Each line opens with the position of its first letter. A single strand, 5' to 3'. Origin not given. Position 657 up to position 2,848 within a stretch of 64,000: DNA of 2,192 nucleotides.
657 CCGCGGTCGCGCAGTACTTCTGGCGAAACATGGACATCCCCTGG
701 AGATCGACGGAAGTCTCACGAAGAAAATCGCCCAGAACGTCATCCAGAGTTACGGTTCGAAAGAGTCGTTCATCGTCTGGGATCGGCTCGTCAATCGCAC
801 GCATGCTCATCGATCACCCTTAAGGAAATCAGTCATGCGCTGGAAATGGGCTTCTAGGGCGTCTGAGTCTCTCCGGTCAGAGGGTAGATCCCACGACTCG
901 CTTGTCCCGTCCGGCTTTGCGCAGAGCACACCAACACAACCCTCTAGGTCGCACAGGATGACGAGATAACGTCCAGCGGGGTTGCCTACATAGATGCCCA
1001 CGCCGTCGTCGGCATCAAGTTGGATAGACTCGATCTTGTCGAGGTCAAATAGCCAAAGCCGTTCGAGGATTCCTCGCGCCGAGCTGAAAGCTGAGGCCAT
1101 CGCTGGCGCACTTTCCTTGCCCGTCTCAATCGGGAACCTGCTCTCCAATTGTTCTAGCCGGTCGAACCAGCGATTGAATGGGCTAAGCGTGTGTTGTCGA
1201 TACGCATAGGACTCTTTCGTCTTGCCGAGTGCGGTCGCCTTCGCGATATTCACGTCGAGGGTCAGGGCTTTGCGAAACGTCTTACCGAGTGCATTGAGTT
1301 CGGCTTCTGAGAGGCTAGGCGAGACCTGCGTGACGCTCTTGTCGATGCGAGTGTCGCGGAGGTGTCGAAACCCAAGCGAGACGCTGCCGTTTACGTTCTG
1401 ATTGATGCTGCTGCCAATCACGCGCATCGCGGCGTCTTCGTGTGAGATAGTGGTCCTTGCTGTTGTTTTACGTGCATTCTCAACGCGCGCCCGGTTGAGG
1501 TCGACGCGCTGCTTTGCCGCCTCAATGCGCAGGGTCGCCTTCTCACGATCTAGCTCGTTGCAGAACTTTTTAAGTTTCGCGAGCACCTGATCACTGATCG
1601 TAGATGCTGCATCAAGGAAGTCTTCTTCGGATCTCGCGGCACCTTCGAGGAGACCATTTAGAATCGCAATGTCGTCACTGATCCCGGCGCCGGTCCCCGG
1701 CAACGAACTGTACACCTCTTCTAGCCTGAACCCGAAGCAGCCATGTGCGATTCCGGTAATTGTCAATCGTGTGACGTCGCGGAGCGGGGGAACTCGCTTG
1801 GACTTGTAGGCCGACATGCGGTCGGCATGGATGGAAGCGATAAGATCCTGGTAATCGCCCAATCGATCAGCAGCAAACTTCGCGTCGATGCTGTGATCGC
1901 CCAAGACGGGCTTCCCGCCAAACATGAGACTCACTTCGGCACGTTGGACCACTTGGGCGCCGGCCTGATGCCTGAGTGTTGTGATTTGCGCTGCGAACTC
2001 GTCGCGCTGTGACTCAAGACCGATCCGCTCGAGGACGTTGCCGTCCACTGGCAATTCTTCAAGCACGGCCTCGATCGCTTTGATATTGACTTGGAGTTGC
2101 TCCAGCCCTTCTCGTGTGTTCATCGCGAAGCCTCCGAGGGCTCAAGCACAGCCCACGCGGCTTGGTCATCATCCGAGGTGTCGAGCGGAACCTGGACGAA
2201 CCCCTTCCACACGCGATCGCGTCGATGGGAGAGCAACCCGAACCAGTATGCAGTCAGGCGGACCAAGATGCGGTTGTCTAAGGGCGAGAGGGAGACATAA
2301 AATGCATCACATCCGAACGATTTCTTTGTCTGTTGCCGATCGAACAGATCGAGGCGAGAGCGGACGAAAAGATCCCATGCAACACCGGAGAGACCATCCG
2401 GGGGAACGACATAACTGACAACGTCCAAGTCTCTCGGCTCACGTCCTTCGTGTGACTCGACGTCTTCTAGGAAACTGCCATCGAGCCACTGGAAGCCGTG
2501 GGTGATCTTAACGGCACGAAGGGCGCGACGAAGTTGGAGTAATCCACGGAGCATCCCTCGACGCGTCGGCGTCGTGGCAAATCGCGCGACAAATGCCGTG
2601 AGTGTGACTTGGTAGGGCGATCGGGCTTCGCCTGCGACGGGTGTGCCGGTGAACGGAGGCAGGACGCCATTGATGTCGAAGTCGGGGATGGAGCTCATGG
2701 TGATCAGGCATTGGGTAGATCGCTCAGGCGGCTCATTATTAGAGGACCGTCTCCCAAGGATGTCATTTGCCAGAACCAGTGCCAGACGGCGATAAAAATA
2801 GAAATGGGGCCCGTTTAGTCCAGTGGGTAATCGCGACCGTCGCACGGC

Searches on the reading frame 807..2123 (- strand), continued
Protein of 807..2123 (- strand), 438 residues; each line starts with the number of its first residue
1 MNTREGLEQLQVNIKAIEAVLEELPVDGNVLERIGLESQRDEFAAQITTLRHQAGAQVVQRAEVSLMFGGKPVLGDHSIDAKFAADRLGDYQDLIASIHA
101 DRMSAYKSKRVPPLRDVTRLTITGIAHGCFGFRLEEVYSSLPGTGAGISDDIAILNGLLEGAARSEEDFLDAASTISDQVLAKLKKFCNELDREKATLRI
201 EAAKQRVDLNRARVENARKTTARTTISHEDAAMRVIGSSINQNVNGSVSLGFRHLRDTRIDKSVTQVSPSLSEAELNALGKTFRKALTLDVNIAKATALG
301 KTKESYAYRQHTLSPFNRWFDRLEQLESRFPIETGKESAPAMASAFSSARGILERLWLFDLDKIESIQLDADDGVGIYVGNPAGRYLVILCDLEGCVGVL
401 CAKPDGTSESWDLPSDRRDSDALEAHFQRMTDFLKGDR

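Call 78: search_protein_families(library=padloc, proteins=[L131:7956-8885:+, L111:7947-8864:+, L108:7797-8753:+, L119:7947-8876:+, L094:7833-8741:+, L103:6228-7130:+, L092:7965-8906:+, L063:5971-6924:+, L110:7929-8822:+, L118:7929-8819:+], max_evalue=0.01)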
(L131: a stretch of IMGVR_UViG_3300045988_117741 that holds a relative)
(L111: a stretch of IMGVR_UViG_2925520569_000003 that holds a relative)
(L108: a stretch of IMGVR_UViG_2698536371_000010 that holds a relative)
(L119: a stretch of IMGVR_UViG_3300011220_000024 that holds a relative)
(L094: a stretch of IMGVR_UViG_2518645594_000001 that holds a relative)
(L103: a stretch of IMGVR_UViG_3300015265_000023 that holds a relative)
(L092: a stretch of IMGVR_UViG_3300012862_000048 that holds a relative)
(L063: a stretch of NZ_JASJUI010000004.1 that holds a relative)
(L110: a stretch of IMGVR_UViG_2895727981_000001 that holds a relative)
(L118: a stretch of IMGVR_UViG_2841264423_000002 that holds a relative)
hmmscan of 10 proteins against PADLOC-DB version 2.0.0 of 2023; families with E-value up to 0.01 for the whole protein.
L131:7956-8885:+ (309 aa): 0 families

L111:7947-8864:+ (305 aa): 0 families

L108:7797-8753:+ (318 aa): 1 family
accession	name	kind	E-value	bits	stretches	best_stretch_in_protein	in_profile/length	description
PDLC03456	REase_II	-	0.0091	13.1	0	179-230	153-205/387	Type II restriction enzyme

L119:7947-8876:+ (309 aa): 0 families

L094:7833-8741:+ (302 aa): 0 families

L103:6228-7130:+ (300 aa): 0 families

L092:7965-8906:+ (313 aa): 0 families

L063:5971-6924:+ (317 aa): 3 families
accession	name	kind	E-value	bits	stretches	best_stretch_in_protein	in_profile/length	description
PDLC04747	PDC-M63B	-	1.1e-05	22.9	1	213-277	209-272/309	-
PDLC04749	PDC-M63B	-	0.0031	14.7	1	93-276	84-268/309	-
PDLC02315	AbiEii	-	0.0056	13.9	0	222-287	275-334/352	AbiEii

L110:7929-8822:+ (297 aa): 0 families

L118:7929-8819:+ (296 aa): 0 families

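Call 81: search_protein_families(library=padloc, alignment_id=A1, max_evalue=0.01)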
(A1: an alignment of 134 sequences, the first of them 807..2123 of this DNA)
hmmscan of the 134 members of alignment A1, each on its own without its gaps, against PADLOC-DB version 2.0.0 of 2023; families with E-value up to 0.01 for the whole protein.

A. member 1, window:807-2123:- (438 aa): 0 families

B. families by the number of members that match (of 134 scanned): 9 families
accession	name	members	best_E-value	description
PDLC04576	PDC-M32A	12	4.3e-07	-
PDLC04749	PDC-M63B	4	0.00017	-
PDLC04746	PDC-M63B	4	0.0002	-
PDLC04748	PDC-M63B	2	4.8e-05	-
PDLC04751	PDC-M63B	2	0.00011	-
PDLC04747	PDC-M63B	2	0.0003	-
PDLC04574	PDC-M32A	1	0.0018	-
PDLC03875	LmuC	1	0.0034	-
PDLC01115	Csm5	1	0.0065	Csm5gr7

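Call 87: search_protein_families(library=pfam, alignment_id=A1, max_evalue=0.01)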
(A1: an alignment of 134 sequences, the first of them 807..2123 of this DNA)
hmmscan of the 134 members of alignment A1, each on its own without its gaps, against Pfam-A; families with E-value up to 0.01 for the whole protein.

A. member 1, window:807-2123:- (438 aa): 0 families

B. families by the number of members that match (of 134 scanned): 7 families
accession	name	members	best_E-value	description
PF25053.1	DUF7791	1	0.0006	Domain of unknown function (DUF7791)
PF00038.26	Filament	1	0.0015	Intermediate filament protein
PF12324.14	HTH_15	1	0.0075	Helix-turn-helix domain of alkylmercury lyase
PF09602.15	PhaP_Bmeg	1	0.0088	Polyhydroxyalkanoic acid inclusion protein (PhaP_Bmeg)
PF24989.1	DUF7776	1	0.0089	Domain of unknown function (DUF7776)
PF01584.24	CheW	1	0.0094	CheW-like domain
PF05597.16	Phasin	1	0.0097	Poly(hydroxyalcanoate) granule associated protein (phasin)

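Call 88: search_protein_families(library=pfam, proteins=[L001:3477-3818:-, L001:118-699:+, L087:4911-5939:+, L087:8083-8952:+], max_evalue=0.001)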
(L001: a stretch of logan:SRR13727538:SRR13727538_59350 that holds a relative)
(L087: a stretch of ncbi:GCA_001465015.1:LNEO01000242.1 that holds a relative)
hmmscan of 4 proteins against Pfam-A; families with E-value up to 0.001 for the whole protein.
L001:3477-3818:- (113 aa): 0 families

L001:118-699:+ (193 aa): 0 families

L087:4911-5939:+ (342 aa): 0 families

L087:8083-8952:+ (289 aa): 0 families

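Call 109: search_dna_similar(query=L131:7956-8885:+, collection=phages, mode=protein, max_evalue=0.001, max_rows=15)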
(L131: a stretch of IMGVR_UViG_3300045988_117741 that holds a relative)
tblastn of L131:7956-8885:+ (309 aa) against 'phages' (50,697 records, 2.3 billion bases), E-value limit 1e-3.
No match.

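Call 110: search_dna_similar(query=L092:7965-8906:+, collection=phages, mode=protein, max_evalue=0.001, max_rows=15)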
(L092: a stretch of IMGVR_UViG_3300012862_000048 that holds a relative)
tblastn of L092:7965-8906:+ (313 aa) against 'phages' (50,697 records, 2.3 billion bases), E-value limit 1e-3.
No match.

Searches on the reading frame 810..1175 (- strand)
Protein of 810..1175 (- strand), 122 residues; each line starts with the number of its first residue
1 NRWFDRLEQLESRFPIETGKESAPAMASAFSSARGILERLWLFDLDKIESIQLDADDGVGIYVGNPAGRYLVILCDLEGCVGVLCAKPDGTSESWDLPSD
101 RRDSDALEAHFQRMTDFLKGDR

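Call 94: search_dna_similar(query=window:810-1175:-, collection=plasmids, mode=protein, max_evalue=1, max_rows=15)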
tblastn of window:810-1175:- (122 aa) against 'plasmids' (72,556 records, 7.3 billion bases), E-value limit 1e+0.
No match.

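Call 95: search_dna_similar(query=window:810-1175:-, collection=phages, mode=protein, max_evalue=1, max_rows=15)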
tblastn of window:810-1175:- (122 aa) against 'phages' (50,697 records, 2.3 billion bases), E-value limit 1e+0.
No match.

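Call 97: find_related_loci(query=A7, collection=viral_contigs, flank=6000)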
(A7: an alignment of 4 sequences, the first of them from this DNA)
Query A7 (103 aa) in viral_contigs; peptide patterns used: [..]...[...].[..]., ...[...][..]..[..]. (x = any residue, [..] = any of these).
303 stretches matched a pattern, but none encodes a relative of the query by tblastn (E <= 1e-3).

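Call 99: search_solved_structures(query=A7, max_evalue=10)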
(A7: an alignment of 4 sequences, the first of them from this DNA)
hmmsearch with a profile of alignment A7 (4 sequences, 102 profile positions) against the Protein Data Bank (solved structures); distinct sequences matched with E-value up to 10: 1.
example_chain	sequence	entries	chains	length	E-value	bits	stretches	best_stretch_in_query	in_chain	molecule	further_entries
5o8m_A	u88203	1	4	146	0.61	13.3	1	43-62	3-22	YTH domain-containing protein mmi1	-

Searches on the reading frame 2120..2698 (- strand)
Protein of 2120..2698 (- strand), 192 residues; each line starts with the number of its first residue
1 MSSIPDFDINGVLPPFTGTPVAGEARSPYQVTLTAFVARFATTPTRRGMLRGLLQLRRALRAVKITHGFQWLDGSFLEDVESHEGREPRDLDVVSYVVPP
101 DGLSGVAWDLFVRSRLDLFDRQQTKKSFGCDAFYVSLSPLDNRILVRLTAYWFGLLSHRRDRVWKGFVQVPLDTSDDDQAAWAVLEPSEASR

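Call 4: search_protein_families(library=pfam, proteins=[window:2120-2698:-], max_evalue=1)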
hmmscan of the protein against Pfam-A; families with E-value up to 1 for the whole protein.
window:2120-2698:- (192 aa): 1 family
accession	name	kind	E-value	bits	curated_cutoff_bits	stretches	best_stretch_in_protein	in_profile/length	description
PF22014.2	DUF6932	-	4.4e-29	102.2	27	1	5-170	1-141/142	Family of unknown function (DUF6932)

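Call 5: search_protein_families(library=padloc, proteins=[window:2120-2698:-], max_evalue=1)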
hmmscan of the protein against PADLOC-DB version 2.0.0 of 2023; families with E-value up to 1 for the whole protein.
window:2120-2698:- (192 aa): 1 family
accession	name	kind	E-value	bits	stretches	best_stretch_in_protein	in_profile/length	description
PDLC04744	PDC-M63A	-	5.7e-11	40.6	1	35-172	25-149/152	-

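Call 6: search_protein_families(library=ncbifam, proteins=[window:2120-2698:-], max_evalue=1)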
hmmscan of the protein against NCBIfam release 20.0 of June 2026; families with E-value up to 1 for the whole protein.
window:2120-2698:- (192 aa): 0 families

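Call 8: search_protein_families(library=phrogs, proteins=[window:2120-2698:-], max_evalue=1)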
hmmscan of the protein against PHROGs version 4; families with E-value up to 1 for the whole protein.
window:2120-2698:- (192 aa): 1 family
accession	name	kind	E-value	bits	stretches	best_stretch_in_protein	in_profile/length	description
phrog_9194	-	unknown function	5.6e-27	95.6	1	3-173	5-155/156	-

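Call 11: search_solved_structures(query=window:2120-2698:-, max_evalue=10)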
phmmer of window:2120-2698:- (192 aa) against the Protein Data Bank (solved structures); distinct sequences matched with E-value up to 10: 1.
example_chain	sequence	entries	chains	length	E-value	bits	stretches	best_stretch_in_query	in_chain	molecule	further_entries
1dob_A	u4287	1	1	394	0.52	13.3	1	91-179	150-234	P-HYDROXYBENZOATE HYDROXYLASE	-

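Call 67: search_solved_structures(query=A4, max_evalue=10, show_alignments=2)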
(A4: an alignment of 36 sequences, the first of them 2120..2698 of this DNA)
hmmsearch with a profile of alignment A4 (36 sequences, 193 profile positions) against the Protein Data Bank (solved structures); distinct sequences matched with E-value up to 10: 0.

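Call 115: find_related_loci(query=A4, collection=viral_contigs, flank=4000)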
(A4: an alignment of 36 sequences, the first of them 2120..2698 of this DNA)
Query A4 (192 aa) in viral_contigs; peptide patterns used: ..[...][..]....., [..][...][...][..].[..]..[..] (x = any residue, [..] = any of these).
104 stretches matched a pattern; 82 encode a relative of the query (tblastn E <= 1e-3); the best 80 are kept; 80 distinct loci.
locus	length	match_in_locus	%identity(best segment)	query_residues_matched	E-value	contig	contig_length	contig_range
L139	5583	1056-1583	47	4-178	3e-45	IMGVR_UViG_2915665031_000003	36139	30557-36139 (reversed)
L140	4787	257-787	41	4-178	8e-44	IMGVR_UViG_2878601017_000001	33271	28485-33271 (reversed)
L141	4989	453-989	43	4-178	3e-42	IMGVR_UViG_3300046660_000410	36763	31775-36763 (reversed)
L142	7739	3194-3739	40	3-180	3e-41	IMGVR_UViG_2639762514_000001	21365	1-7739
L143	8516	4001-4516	41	3-180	7e-41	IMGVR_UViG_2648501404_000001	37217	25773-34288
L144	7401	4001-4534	42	2-180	2e-38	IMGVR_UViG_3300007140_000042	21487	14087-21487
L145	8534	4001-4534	45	4-180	1e-42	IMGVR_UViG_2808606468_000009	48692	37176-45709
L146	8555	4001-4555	40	3-192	2e-38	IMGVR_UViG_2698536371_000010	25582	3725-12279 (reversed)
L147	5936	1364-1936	38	4-191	3e-38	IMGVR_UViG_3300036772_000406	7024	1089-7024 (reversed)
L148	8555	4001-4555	40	3-192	2e-38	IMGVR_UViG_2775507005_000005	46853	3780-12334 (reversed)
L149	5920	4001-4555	41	4-190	9e-38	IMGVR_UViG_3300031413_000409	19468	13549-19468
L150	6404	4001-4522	37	2-180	2e-37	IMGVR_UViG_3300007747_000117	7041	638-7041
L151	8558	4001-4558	38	1-181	2e-37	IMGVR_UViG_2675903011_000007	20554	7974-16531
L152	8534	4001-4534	42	4-185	3e-37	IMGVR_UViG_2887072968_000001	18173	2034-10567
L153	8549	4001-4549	43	4-188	3e-37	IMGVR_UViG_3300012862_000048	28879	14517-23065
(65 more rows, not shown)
